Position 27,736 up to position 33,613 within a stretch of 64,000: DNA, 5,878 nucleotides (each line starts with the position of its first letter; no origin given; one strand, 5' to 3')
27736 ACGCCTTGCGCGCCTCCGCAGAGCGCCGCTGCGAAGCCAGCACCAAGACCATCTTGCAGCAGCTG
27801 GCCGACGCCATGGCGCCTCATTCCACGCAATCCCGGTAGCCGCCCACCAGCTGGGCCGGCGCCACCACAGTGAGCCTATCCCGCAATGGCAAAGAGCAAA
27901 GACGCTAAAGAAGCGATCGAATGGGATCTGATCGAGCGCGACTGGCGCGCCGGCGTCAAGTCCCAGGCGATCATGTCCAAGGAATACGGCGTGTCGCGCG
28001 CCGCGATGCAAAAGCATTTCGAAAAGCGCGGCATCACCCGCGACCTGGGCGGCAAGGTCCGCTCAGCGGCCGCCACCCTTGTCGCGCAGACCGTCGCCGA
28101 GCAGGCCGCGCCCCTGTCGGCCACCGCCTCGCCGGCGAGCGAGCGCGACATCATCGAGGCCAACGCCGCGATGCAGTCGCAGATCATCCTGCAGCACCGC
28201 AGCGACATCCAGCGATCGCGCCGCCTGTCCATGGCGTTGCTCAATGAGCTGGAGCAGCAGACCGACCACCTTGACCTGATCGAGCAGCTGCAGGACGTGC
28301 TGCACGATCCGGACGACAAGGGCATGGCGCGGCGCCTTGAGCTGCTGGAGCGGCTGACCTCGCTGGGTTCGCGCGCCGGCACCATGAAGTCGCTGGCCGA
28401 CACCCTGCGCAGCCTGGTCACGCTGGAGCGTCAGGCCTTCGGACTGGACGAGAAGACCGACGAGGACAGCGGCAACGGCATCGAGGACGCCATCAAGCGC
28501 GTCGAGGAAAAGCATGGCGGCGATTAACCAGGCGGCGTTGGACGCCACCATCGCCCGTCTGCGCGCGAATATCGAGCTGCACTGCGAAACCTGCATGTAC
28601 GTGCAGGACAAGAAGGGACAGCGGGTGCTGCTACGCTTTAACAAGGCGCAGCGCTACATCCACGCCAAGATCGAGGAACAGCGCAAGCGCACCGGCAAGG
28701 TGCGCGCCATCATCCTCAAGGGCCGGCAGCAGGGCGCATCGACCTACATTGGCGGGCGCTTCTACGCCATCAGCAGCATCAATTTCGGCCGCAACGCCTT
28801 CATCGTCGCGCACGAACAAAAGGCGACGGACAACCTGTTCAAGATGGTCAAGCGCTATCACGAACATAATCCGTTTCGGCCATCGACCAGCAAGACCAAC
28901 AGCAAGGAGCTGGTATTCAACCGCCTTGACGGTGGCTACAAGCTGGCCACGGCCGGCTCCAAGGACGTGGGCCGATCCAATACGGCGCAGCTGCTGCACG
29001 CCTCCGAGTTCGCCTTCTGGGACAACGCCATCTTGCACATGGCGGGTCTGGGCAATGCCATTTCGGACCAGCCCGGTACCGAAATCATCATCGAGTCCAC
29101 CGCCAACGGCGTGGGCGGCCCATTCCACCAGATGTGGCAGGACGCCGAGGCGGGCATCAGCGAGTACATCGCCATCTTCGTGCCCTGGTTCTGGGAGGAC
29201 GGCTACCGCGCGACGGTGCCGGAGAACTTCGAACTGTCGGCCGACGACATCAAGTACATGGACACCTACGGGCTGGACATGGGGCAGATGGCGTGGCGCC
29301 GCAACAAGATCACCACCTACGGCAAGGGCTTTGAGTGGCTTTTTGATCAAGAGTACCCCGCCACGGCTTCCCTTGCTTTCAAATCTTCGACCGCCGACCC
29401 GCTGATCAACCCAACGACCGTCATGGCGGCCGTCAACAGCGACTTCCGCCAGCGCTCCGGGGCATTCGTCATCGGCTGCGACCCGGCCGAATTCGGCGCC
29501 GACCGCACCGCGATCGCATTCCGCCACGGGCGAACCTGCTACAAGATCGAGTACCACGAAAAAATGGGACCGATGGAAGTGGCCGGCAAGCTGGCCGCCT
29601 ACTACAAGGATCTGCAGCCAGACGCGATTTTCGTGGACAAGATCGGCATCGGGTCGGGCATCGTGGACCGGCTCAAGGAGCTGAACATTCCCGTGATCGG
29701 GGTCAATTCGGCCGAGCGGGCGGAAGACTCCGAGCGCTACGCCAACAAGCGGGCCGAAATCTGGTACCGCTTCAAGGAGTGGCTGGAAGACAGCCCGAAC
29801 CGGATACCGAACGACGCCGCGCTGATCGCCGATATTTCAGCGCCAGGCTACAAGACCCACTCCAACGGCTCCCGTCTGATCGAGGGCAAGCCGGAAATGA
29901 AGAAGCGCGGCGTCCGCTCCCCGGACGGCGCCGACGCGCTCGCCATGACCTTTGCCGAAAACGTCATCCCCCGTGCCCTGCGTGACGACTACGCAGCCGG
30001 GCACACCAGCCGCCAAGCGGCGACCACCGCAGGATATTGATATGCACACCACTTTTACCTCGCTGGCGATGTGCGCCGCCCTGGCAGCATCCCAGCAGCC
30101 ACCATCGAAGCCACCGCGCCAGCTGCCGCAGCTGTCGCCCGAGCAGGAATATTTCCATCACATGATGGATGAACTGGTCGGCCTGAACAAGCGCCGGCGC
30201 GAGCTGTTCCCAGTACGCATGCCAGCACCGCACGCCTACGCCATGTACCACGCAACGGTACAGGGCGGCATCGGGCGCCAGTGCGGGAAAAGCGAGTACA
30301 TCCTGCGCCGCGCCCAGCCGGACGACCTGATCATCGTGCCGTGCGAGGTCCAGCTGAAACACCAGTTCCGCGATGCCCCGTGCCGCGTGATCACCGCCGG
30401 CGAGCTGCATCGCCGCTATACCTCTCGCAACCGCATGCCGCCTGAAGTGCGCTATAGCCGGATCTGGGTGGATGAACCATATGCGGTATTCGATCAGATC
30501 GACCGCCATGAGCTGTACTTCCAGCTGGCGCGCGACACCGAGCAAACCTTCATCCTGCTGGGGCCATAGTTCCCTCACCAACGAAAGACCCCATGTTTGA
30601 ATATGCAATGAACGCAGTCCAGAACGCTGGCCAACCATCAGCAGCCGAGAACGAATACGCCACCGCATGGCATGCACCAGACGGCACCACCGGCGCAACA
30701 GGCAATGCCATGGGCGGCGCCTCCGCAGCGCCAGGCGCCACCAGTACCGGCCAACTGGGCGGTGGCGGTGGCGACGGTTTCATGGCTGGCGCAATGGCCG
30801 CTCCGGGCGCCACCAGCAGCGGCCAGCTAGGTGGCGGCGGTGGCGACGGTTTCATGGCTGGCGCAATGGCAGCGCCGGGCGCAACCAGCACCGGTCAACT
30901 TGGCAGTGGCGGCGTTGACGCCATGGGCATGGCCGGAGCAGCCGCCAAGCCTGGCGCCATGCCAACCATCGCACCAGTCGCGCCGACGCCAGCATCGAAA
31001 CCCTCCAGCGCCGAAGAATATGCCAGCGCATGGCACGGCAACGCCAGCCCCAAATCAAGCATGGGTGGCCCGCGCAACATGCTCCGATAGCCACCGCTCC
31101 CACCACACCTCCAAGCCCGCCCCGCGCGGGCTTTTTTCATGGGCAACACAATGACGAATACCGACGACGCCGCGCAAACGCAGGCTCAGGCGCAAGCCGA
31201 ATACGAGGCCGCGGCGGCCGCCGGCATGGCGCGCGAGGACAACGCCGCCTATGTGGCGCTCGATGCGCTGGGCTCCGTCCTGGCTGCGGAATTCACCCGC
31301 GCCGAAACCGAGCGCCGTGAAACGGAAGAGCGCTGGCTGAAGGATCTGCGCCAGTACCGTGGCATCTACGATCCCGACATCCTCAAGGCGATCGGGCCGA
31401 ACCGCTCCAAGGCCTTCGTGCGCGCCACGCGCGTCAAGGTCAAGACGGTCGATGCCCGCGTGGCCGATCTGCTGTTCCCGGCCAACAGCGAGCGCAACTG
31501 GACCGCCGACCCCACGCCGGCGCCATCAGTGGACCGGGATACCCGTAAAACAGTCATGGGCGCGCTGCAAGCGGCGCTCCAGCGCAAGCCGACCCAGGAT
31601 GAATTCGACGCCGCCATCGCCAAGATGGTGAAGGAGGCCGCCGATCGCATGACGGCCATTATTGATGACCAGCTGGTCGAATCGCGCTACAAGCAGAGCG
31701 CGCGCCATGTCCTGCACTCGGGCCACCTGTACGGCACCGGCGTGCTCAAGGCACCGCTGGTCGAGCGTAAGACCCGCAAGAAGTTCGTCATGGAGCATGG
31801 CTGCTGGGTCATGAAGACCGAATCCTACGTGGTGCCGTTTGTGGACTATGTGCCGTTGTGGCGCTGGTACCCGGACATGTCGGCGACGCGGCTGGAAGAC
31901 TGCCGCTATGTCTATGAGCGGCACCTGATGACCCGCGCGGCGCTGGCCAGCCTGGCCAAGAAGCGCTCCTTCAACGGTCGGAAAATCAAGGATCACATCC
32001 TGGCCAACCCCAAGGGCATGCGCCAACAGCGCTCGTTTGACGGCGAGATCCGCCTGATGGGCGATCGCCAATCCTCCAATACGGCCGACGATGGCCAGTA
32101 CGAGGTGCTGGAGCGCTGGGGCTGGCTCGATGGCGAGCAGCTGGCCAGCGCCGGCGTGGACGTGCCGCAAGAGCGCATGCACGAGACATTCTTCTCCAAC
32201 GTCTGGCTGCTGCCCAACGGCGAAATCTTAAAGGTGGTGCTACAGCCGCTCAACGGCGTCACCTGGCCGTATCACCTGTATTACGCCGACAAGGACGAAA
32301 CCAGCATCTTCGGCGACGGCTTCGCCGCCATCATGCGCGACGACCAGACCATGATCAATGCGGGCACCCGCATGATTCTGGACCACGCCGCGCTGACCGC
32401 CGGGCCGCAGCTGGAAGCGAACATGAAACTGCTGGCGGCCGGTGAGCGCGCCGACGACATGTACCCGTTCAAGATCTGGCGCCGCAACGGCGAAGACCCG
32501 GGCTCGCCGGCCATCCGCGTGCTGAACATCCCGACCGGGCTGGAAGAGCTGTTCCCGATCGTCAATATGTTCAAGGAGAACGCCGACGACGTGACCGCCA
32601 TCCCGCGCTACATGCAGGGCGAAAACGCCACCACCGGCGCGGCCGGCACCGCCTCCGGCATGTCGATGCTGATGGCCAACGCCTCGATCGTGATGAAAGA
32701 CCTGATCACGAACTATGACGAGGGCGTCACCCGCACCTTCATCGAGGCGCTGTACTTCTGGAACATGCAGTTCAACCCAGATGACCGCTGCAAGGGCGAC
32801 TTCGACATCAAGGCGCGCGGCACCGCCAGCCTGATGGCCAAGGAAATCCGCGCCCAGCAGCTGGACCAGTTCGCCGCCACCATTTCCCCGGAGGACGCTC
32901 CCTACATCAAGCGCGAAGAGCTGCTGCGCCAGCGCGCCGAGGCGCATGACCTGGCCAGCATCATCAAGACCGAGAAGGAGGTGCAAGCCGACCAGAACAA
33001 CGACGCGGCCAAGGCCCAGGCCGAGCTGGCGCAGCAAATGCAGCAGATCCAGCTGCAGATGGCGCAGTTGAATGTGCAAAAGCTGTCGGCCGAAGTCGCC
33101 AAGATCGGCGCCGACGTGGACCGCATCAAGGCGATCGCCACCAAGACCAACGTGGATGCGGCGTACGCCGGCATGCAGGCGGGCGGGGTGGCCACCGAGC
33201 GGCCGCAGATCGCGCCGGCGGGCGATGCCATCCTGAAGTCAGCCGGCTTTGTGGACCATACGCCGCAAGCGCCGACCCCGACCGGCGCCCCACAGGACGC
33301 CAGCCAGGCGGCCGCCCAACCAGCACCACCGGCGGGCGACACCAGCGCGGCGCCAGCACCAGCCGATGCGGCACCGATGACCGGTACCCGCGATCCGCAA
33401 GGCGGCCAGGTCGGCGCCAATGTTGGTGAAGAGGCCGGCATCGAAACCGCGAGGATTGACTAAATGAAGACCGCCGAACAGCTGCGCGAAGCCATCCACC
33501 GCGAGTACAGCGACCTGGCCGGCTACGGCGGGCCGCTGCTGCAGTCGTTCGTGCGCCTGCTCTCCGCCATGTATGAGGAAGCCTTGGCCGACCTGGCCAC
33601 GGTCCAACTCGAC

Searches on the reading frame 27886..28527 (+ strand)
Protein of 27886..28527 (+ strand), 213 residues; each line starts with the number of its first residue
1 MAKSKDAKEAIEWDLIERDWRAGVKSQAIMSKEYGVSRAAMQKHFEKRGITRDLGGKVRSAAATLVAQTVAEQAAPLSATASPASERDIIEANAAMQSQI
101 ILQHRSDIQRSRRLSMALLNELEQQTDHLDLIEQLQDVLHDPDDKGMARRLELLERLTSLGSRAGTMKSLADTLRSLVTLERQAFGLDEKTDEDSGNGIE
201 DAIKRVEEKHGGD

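Call 11: search_protein_families(library=phrogs, proteins=[window:27886-28527:+], max_evalue=0.00001)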
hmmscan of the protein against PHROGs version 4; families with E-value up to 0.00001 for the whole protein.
window:27886-28527:+ (213 aa): 2 families
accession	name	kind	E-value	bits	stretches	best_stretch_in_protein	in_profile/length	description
phrog_1206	-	head and packaging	3.5e-41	142.3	1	8-202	4-193/207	terminase small subunit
phrog_867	-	DNA, RNA and nucleotide metabolism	4.7e-07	30.9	1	5-80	9-86/220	DNA binding domain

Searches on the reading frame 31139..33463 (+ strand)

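Call 11: search_protein_families(library=phrogs, proteins=[window:31139-33463:+], max_evalue=0.00001)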
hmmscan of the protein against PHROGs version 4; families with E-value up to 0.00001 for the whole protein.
window:31139-33463:+ (774 aa): 3 families
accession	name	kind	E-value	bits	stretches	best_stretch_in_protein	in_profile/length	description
phrog_332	-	connector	1.2e-49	170.1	1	44-647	10-539/560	head-tail adaptor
phrog_1216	-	head and packaging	5.2e-14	52.7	1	233-655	212-636/714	portal protein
phrog_156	-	head and packaging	3.2e-07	30.2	1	243-541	158-457/681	portal protein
